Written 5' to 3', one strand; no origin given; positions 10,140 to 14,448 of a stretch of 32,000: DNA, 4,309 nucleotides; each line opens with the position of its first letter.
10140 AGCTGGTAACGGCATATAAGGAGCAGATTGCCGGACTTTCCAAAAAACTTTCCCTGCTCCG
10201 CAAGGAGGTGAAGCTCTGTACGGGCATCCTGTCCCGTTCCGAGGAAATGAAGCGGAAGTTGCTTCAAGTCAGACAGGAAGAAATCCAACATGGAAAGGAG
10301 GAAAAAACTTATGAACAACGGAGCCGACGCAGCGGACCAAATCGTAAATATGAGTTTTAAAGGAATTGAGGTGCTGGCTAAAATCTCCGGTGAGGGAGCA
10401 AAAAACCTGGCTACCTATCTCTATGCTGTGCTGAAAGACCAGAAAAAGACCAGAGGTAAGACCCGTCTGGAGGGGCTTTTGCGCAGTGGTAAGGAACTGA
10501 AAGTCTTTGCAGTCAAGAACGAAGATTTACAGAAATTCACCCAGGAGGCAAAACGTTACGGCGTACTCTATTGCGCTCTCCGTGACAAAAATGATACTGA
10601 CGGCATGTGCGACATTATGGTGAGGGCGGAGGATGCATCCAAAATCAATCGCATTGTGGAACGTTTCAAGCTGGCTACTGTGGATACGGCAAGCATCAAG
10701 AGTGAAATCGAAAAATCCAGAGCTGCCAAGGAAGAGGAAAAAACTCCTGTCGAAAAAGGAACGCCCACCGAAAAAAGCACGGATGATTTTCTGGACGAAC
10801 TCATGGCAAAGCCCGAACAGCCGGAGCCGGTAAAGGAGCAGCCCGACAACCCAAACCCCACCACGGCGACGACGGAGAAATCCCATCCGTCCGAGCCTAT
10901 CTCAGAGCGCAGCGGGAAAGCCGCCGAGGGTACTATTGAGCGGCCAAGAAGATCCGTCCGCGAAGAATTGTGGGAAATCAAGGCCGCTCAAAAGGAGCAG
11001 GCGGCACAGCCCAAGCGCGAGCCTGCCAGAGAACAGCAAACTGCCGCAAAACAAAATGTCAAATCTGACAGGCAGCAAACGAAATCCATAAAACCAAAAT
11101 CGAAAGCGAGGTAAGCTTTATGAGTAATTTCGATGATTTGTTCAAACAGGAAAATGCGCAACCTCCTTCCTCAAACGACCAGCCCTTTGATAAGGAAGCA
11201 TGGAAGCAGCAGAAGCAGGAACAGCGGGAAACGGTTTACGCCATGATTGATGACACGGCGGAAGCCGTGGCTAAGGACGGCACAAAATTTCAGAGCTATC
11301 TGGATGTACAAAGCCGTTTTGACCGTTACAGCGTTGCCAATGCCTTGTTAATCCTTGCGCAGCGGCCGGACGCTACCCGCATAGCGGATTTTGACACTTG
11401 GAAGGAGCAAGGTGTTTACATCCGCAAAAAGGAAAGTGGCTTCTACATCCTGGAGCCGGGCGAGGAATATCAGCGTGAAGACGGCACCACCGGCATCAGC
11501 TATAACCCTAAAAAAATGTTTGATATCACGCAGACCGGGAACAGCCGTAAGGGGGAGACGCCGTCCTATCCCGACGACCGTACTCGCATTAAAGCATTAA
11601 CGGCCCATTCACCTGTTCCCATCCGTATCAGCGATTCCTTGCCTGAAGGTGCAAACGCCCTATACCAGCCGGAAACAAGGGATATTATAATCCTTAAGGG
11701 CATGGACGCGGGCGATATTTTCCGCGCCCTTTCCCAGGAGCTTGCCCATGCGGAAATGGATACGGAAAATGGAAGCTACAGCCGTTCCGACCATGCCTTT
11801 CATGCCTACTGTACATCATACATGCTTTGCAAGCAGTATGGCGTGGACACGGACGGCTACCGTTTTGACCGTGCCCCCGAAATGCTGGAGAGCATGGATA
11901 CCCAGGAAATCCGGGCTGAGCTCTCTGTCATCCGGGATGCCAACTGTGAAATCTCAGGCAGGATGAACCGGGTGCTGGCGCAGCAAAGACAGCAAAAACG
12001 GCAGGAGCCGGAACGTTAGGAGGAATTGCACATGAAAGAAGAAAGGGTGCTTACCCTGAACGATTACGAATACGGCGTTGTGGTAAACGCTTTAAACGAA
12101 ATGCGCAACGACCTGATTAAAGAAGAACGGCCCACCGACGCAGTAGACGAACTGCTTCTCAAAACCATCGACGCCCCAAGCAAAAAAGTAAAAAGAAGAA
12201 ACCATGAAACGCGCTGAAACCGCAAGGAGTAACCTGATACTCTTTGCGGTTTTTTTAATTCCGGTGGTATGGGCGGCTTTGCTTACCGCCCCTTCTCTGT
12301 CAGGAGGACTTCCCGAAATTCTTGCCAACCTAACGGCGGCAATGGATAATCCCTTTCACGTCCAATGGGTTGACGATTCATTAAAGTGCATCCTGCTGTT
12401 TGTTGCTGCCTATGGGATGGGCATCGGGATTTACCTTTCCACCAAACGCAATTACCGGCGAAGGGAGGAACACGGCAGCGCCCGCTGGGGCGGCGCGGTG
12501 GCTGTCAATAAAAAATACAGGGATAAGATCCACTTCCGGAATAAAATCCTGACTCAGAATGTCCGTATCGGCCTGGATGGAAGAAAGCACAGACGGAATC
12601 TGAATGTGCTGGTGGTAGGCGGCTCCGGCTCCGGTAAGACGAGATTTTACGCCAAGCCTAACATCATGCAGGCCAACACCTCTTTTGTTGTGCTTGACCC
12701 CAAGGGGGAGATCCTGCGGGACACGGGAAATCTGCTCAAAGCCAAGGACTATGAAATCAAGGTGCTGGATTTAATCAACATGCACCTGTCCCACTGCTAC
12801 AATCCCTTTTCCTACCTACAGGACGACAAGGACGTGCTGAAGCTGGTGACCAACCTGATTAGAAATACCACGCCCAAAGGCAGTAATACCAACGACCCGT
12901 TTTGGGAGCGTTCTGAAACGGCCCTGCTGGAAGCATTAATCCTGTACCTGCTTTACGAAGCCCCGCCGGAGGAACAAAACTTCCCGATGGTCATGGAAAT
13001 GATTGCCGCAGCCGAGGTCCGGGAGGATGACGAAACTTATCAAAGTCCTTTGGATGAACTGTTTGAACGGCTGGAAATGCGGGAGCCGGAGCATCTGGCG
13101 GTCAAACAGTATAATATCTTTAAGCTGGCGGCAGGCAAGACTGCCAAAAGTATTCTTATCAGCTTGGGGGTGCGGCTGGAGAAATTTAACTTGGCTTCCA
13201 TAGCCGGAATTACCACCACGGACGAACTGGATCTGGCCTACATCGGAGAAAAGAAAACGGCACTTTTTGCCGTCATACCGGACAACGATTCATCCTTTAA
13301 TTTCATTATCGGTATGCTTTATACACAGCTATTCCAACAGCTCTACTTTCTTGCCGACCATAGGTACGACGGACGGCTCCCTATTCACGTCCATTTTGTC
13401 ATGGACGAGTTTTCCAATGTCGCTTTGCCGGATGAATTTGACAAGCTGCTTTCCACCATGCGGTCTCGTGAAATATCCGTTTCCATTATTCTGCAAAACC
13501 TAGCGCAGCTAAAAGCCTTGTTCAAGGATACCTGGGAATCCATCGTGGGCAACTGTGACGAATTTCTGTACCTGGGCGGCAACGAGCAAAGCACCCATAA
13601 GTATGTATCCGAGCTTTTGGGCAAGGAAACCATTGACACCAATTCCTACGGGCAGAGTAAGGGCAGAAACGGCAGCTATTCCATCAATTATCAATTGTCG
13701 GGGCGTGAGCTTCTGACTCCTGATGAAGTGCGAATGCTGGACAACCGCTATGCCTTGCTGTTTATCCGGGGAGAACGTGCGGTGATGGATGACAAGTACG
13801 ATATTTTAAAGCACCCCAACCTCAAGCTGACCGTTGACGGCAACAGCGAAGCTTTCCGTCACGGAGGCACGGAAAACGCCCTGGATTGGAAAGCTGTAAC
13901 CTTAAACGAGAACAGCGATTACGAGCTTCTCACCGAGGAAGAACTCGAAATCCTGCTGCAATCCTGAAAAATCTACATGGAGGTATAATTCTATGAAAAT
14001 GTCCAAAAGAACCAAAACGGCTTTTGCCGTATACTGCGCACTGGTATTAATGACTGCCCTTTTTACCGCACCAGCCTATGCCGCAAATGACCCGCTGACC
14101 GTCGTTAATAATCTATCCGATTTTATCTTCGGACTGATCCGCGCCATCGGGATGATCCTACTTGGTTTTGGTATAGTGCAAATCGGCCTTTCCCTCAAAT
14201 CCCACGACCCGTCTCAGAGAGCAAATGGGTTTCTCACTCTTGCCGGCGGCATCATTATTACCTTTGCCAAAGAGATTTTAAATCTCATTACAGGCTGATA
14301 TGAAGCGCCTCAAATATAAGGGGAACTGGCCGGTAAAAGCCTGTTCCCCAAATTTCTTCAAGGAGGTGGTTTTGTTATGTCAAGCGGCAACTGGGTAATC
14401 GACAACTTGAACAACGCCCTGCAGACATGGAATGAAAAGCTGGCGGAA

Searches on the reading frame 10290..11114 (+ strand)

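Call 9: search_protein_families(library=pfam, proteins=[window:10290-11114:+], max_evalue=0.001)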
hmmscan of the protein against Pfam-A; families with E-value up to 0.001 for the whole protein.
window:10290-11114:+ (274 aa): 1 family
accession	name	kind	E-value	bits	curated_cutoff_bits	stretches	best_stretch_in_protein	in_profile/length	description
PF12687.12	DUF3801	-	3.3e-33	114.9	24.1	1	37-243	1-127/131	Protein of unknown function (DUF3801)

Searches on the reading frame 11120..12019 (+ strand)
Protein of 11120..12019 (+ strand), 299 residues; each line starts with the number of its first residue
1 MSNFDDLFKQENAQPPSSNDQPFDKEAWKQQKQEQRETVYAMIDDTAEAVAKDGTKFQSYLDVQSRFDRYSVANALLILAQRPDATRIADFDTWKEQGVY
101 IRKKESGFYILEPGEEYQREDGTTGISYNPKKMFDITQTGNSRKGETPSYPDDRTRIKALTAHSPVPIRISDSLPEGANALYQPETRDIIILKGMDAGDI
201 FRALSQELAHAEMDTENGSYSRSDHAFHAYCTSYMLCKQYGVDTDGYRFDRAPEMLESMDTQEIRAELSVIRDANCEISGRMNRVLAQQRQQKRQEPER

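Call 9: search_protein_families(library=pfam, proteins=[window:11120-12019:+], max_evalue=0.001)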
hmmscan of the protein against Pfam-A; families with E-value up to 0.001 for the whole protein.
window:11120-12019:+ (299 aa): 1 family
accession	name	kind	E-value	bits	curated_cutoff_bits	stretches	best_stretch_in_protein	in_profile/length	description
PF08401.16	ArdcN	-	2.2e-05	25.1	22.6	1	35-114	3-92/123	N-terminal domain of anti-restriction factor ArdC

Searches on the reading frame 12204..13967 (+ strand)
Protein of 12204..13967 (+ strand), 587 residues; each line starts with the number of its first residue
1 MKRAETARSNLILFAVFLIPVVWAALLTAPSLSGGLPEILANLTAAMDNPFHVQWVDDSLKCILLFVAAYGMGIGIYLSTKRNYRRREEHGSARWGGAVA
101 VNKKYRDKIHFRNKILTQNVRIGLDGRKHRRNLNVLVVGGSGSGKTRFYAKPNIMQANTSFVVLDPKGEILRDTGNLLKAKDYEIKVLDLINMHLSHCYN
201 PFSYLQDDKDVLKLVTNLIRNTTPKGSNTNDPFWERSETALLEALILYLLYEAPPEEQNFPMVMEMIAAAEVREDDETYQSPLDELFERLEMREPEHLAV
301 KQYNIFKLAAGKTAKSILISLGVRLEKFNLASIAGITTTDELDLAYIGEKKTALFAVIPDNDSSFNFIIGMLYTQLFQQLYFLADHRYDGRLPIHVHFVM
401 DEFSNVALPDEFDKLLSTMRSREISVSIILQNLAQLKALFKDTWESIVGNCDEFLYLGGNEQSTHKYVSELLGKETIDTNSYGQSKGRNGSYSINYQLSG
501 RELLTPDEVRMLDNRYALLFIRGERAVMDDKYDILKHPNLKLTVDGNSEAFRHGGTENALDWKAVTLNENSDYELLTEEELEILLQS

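Call 9: search_protein_families(library=pfam, proteins=[window:12204-13967:+], max_evalue=0.001)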
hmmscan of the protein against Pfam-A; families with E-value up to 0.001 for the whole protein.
window:12204-13967:+ (587 aa): 3 families
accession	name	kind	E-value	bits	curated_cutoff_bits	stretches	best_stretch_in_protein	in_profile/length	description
PF02534.20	T4SS-DNA_transf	-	3.2e-59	201.5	20.1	1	134-531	46-442/468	Type IV secretory system Conjugative DNA transfer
PF12696.13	TraG-D_C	-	1.2e-34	119.4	22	1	395-513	1-125/126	TraM recognition site of TraD and TraG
PF10412.15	TrwB_AAD_bind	-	2.4e-14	53.5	20.5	1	396-519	246-373/387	Type IV secretion-system coupling protein DNA-binding domain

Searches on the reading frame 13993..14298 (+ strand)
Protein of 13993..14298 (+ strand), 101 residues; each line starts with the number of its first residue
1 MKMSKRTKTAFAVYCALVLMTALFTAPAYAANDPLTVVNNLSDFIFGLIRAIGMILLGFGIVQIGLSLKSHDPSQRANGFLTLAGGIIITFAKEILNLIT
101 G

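Call 52: search_protein_families(library=ncbifam, proteins=[window:13993-14298:+], max_evalue=0.01)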
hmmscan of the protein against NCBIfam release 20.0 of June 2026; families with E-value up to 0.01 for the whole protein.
window:13993-14298:+ (101 aa): 1 family
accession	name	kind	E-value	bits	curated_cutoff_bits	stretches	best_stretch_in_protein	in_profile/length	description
NF010431.0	PRK13857.1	equivalog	4.8e-05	23.3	103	1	25-96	46-112/120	pilin major subunit VirB2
